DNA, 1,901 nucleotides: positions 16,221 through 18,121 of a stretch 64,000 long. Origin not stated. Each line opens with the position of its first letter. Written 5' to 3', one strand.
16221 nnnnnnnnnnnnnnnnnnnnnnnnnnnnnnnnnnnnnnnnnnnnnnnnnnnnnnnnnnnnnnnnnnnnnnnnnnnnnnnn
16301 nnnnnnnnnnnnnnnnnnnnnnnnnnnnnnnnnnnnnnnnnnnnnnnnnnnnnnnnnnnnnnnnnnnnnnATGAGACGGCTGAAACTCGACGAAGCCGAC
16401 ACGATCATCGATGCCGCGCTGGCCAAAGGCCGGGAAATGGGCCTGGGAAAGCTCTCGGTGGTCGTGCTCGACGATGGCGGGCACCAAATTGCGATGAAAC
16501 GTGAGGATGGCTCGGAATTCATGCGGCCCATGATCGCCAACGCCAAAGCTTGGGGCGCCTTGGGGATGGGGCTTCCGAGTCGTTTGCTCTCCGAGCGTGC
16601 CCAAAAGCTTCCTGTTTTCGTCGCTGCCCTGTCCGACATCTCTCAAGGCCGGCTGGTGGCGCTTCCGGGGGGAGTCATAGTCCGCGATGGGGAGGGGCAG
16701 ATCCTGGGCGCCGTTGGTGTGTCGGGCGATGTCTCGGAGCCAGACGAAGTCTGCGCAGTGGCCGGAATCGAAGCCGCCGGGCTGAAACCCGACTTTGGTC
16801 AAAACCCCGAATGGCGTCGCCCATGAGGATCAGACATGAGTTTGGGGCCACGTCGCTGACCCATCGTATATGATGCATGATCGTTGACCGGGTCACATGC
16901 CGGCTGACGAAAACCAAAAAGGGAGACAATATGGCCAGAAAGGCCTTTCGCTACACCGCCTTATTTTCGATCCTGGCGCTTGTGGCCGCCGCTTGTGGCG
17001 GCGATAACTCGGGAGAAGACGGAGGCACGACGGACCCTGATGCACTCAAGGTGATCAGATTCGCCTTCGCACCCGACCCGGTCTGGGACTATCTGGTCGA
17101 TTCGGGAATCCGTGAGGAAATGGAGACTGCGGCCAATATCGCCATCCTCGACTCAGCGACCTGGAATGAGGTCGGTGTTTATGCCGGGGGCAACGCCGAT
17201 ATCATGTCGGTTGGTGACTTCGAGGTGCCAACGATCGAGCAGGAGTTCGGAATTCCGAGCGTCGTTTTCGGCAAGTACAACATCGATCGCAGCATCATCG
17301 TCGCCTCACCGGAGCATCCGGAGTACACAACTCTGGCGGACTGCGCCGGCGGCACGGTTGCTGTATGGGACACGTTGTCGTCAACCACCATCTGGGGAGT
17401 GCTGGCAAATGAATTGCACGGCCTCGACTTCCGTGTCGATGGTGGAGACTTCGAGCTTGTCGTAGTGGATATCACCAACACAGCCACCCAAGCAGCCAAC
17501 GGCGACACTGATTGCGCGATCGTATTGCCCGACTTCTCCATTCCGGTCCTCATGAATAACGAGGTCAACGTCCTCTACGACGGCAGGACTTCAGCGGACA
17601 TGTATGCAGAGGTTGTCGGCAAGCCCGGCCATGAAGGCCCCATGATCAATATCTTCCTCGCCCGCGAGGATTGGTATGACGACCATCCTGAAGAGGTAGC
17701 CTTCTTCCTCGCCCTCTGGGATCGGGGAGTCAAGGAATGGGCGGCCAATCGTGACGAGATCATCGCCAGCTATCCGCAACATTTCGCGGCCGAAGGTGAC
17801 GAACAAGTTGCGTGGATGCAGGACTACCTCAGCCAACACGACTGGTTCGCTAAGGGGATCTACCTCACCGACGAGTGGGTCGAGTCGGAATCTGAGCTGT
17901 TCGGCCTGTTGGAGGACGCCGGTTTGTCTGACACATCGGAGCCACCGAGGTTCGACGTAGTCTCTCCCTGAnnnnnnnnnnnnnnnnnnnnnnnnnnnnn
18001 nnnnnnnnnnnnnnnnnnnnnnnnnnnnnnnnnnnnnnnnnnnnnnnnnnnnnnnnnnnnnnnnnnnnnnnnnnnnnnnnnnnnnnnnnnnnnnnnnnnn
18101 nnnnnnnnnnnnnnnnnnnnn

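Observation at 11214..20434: Ten-gene plus-strand operon coupling a HisD paralog, cyclic amidohydrolase and cyclase-family hydrolase to a NitT/TauT-type ABC importer: catabolic pathway of unknown substrate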

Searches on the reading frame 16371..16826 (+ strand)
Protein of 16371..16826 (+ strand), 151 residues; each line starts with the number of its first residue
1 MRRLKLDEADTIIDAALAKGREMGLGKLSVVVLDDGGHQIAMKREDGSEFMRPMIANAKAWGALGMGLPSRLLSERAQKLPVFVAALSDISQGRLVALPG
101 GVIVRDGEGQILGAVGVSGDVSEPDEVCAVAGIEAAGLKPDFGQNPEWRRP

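Call 3: search_protein_families(library=pfam, proteins=[window:16371-16826:+])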
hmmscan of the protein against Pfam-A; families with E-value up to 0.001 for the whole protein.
window:16371-16826:+ (151 aa): 1 family
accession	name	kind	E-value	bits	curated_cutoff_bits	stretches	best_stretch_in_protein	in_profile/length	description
PF03928.20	HbpS-like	-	7.2e-29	100.8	25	1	4-134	1-128/128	Haem degrading protein HbpS-like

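Call 4: search_protein_families(library=ncbifam, proteins=[window:16371-16826:+])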
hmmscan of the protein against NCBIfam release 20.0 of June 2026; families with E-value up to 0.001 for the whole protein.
window:16371-16826:+ (151 aa): 1 family
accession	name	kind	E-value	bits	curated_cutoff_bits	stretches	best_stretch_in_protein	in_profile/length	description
NF007275.0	PRK09732.1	equivalog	8.1e-07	28.9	246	1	26-130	28-126/134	hypothetical protein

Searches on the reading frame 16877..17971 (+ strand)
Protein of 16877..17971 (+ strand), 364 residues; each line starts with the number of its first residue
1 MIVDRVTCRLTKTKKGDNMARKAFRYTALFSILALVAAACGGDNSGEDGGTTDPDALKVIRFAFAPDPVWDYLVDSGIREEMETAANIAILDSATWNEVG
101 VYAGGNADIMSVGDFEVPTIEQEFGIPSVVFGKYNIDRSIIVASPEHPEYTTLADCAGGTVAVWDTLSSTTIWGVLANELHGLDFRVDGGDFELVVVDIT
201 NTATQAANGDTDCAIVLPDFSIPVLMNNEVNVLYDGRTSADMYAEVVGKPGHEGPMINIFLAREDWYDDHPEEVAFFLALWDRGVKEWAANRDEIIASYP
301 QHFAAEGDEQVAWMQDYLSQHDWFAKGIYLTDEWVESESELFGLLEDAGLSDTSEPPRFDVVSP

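Call 3: search_protein_families(library=pfam, proteins=[window:16877-17971:+])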
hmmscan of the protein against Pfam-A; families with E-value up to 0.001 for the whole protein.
window:16877-17971:+ (364 aa): 1 family
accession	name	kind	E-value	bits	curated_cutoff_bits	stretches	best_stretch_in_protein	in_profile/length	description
PF09084.16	NMT1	-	2.9e-05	24.5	20.5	1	119-294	54-215/216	NMT1/THI5 like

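Call 4: search_protein_families(library=ncbifam, proteins=[window:16877-17971:+])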
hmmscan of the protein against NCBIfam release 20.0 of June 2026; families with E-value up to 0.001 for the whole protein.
window:16877-17971:+ (364 aa): 0 families

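Call 16: search_solved_structures(query=window:16877-17971:+, max_evalue=0.01)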
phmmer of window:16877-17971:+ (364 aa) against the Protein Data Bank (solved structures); distinct sequences matched with E-value up to 0.01: 0.

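Call 61: find_homologous_proteins(query=window:16877-17971:+, max_evalue=1e-10)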
Query window:16877-17971:+ (364 aa): 774 proteins with E <= 1e-10 among 4206 candidates; the best 120 are listed.
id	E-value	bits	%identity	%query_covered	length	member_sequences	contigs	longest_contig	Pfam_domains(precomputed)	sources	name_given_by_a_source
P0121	3.5e-206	702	87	95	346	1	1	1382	-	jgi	-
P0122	9.9e-205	698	88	95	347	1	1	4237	-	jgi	jgi:ABC-type nitrate/sulfonate/bicarbonate transport system substrate-binding protein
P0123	1.8e-203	694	87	95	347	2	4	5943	-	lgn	-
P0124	5.2e-202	689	86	95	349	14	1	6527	-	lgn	-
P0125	2.4e-201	687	86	95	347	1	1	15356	-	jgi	jgi:hypothetical protein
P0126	8.0e-198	675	84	95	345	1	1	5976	-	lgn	-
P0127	1.5e-196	671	83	95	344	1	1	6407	-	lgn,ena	-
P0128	4.1e-196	669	83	95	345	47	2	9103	-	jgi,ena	-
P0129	2.7e-194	663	83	95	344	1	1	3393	-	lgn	-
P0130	1.5e-192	658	87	85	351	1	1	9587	-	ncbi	-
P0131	9.4e-192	655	82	95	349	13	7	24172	-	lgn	-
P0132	1.4e-191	654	86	85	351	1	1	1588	-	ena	-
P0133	4.7e-189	646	81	95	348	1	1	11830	-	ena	-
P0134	4.8e-189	646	81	95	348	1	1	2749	-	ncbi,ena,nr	ncbi:MAG TPA: ABC transporter substrate-binding protein [Acidimicrobiia bacterium]|nr:ABC transporte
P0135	3.4e-188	643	81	95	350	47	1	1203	-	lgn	-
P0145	9.3e-180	616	76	95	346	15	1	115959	-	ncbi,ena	-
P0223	1.5e-135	470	59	94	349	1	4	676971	PF09084.17,PF12974.13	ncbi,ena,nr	ncbi:MAG TPA: ABC transporter substrate-binding protein [Actinomycetota bacterium]|nr:ABC transporte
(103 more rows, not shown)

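Call 63: find_encoding_contigs(protein=P0223, flank=10000, max_places=1)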
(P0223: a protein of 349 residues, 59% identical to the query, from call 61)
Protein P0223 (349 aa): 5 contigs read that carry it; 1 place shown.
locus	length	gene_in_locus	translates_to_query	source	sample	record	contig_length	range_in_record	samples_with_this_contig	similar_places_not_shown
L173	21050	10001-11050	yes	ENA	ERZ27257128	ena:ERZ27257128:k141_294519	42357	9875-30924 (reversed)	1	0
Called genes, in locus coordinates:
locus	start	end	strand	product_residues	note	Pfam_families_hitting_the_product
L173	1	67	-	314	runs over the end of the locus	PF01259:SAICAR_synt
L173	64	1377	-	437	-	PF00206:Lyase_1, PF10397:ADSL_C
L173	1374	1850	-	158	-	PF00731:AIRC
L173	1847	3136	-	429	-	PF02844:GARS_N, PF01071:GARS_A, PF02843:GARS_C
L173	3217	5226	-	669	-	PF13620:CarboxypepD_reg (faint), PF01436:NHL (faint)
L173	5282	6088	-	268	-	-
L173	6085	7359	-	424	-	PF00709:Adenylsucc_synt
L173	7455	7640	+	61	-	-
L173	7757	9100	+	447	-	PF07690:MFS_1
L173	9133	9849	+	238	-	PF00378:ECH_1, PF16113:ECH_2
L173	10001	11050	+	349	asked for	PF12974:Phosphonate-bd (weak), PF09084:NMT1 (weak)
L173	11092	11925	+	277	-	PF00528:BPD_transp_1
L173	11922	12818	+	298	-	PF00528:BPD_transp_1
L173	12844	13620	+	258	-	PF00005:ABC_tran, PF13304:AAA_21 (faint)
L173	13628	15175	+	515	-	PF00171:Aldedh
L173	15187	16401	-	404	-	PF01494:FAD_binding_3, PF22607:FAD_binding-like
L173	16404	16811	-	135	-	-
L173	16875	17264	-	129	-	PF01042:Ribonuc_L-PSP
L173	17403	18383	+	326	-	PF04909:Amidohydro_2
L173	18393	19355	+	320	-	PF00491:Arginase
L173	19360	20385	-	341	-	PF00389:2-Hacid_dh, PF02826:2-Hacid_dh_C, PF03446:NAD_binding_2 (weak)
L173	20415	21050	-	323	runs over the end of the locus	PF04909:Amidohydro_2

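Call 64: find_encoding_contigs(protein=P0145, flank=10000, max_places=1)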
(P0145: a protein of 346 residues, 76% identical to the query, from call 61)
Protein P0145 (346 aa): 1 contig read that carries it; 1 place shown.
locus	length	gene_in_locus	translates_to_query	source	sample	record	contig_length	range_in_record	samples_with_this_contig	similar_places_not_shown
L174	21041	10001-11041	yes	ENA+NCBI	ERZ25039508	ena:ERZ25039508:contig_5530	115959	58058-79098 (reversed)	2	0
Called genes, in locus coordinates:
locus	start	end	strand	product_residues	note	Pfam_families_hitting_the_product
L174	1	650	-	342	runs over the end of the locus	PF08240:ADH_N, PF00107:ADH_zinc_N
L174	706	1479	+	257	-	PF00106:adh_short, PF08659:KR (weak), PF13561:adh_short_C2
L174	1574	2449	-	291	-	PF00892:EamA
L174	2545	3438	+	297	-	PF01488:Shikimate_DH (weak), PF03446:NAD_binding_2, PF03807:F420_oxidored, PF14833:NAD_binding_11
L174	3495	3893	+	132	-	PF01243:PNPOx_N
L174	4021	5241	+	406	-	PF01321:Creatinase_N, PF00557:Peptidase_M24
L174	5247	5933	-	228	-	PF04199:Cyclase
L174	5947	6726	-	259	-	PF00106:adh_short, PF08659:KR, PF23441:SDR, PF13561:adh_short_C2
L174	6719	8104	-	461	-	PF00815:Histidinol_dh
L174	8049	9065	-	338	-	PF04909:Amidohydro_2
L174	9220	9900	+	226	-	PF00392:GntR, PF07729:FCD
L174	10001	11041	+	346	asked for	-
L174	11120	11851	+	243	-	PF00528:BPD_transp_1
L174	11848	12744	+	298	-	PF00528:BPD_transp_1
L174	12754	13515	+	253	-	PF00005:ABC_tran, PF13304:AAA_21 (faint)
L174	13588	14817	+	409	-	PF00682:HMGL-like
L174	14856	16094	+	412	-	PF00557:Peptidase_M24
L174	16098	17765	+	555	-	PF01326:PPDK_N, PF00391:PEP-utilizers (weak)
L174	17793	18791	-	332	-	PF08240:ADH_N, PF16912:Glu_dehyd_C, PF00107:ADH_zinc_N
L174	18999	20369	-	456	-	PF00672:HAMP, PF00512:HisKA, PF02518:HATPase_c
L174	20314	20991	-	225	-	PF00072:Response_reg, PF00486:Trans_reg_C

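Call 75: predict_structure(alignment_id=A1)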
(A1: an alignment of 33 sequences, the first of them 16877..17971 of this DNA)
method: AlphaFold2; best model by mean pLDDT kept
length: 364 residues; sequences in the alignment: 33
mean_pLDDT: 86.4   pTM: 0.81
mean pLDDT of the five models: 86.4, 85.2, 84.5, 81.7, 81.4
residues with pLDDT >= 90: 253; 70-90: 58; 50-70: 17; < 50: 36
segments of 3 or more residues with pLDDT < 50: 1-26, 41-46, 48-50
pLDDT, mean of each block of 10 residues (from residue 1): 31 41 48 53 45 81 94 96 98 92 95 89 91 95 98 97 90 95 90 94 97 96 97 96 88 89 96 98 94 91 92 94 92 90 91 92 94
secondary structure, 60 per line:
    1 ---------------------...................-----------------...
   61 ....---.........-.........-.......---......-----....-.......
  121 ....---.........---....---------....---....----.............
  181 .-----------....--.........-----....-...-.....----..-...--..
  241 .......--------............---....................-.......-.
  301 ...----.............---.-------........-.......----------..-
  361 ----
elements in order: H22-40 E58-64 H68-76 H78-86 E88-94 H98-103 E109-112 H114-124 E128-136 E140-143 H153-156 E160-163 H168-181 E193-196 H199-207 E213-216 H222-226 H239-247 E256-263 H264-267 H271-290 H292-298 H300-303 H308-320 H332-339 H341-347

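Call 78: fold_search(model_id=the predicted structure, library=pdb)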
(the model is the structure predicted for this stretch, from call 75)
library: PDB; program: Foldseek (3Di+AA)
matches with E <= 10: 1629; with E <= 0.001: 1054
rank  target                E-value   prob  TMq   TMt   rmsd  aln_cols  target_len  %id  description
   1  4esx_A                1.0e-13  1.00  0.60  0.68   6.0       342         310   14  Crystal structure of C. albicans Thi5 complexed with PLP (released 2012-09-19)
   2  4esx_B                1.8e-13  1.00  0.61  0.70   4.6       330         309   14  Crystal structure of C. albicans Thi5 complexed with PLP (released 2012-09-19)
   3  4h6d_C                1.8e-13  1.00  0.60  0.64   5.6       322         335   12  Crystal structure of PLP-soaked HMP synthase Thi5 from S. cerevisiae (released 2012-10-17)
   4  9b1v                  2.6e-13  1.00  0.62  0.74   4.0       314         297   17  Crystal structure of PqqT with PQQ and Gd3+ bound (released 2024-08-21)
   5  4h67_C                2.9e-13  1.00  0.60  0.64   5.4       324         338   11  Crystal structure of HMP synthase Thi5 from S. cerevisiae (released 2012-10-17)
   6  9ooz                  3.3e-13  1.00  0.60  0.72   4.1       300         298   16  Crystal structure of PqqT Y161W Variant with PQQ bound (released 2025-10-15)
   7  4h6d_D                3.9e-13  1.00  0.59  0.64   5.6       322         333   12  Crystal structure of PLP-soaked HMP synthase Thi5 from S. cerevisiae (released 2012-10-17)
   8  4h67_D                4.5e-13  1.00  0.60  0.64   5.4       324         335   12  Crystal structure of HMP synthase Thi5 from S. cerevisiae (released 2012-10-17)
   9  4h6d_B                4.5e-13  1.00  0.58  0.63   5.7       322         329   11  Crystal structure of PLP-soaked HMP synthase Thi5 from S. cerevisiae (released 2012-10-17)
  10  4nmy_A                4.7e-13  1.00  0.59  0.70   4.6       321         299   14  Crystal Structure of the Thiamin-bound form of Substrate-binding Protein of ABC Transporter from Clostridium difficile (released 2013-12-04)
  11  9b1u                  5.3e-13  1.00  0.62  0.73   4.2       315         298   17  Crystal structure of PqqT with PQQ bound (released 2024-08-21)
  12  4h6d_F                8.2e-13  1.00  0.59  0.64   5.5       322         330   11  Crystal structure of PLP-soaked HMP synthase Thi5 from S. cerevisiae (released 2012-10-17)
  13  4h6d_G                8.7e-13  1.00  0.59  0.64   5.5       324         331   12  Crystal structure of PLP-soaked HMP synthase Thi5 from S. cerevisiae (released 2012-10-17)
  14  4h6d_A                9.3e-13  1.00  0.59  0.67   4.6       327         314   11  Crystal structure of PLP-soaked HMP synthase Thi5 from S. cerevisiae (released 2012-10-17)
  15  4h67_B                9.3e-13  1.00  0.59  0.68   5.4       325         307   11  Crystal structure of HMP synthase Thi5 from S. cerevisiae (released 2012-10-17)
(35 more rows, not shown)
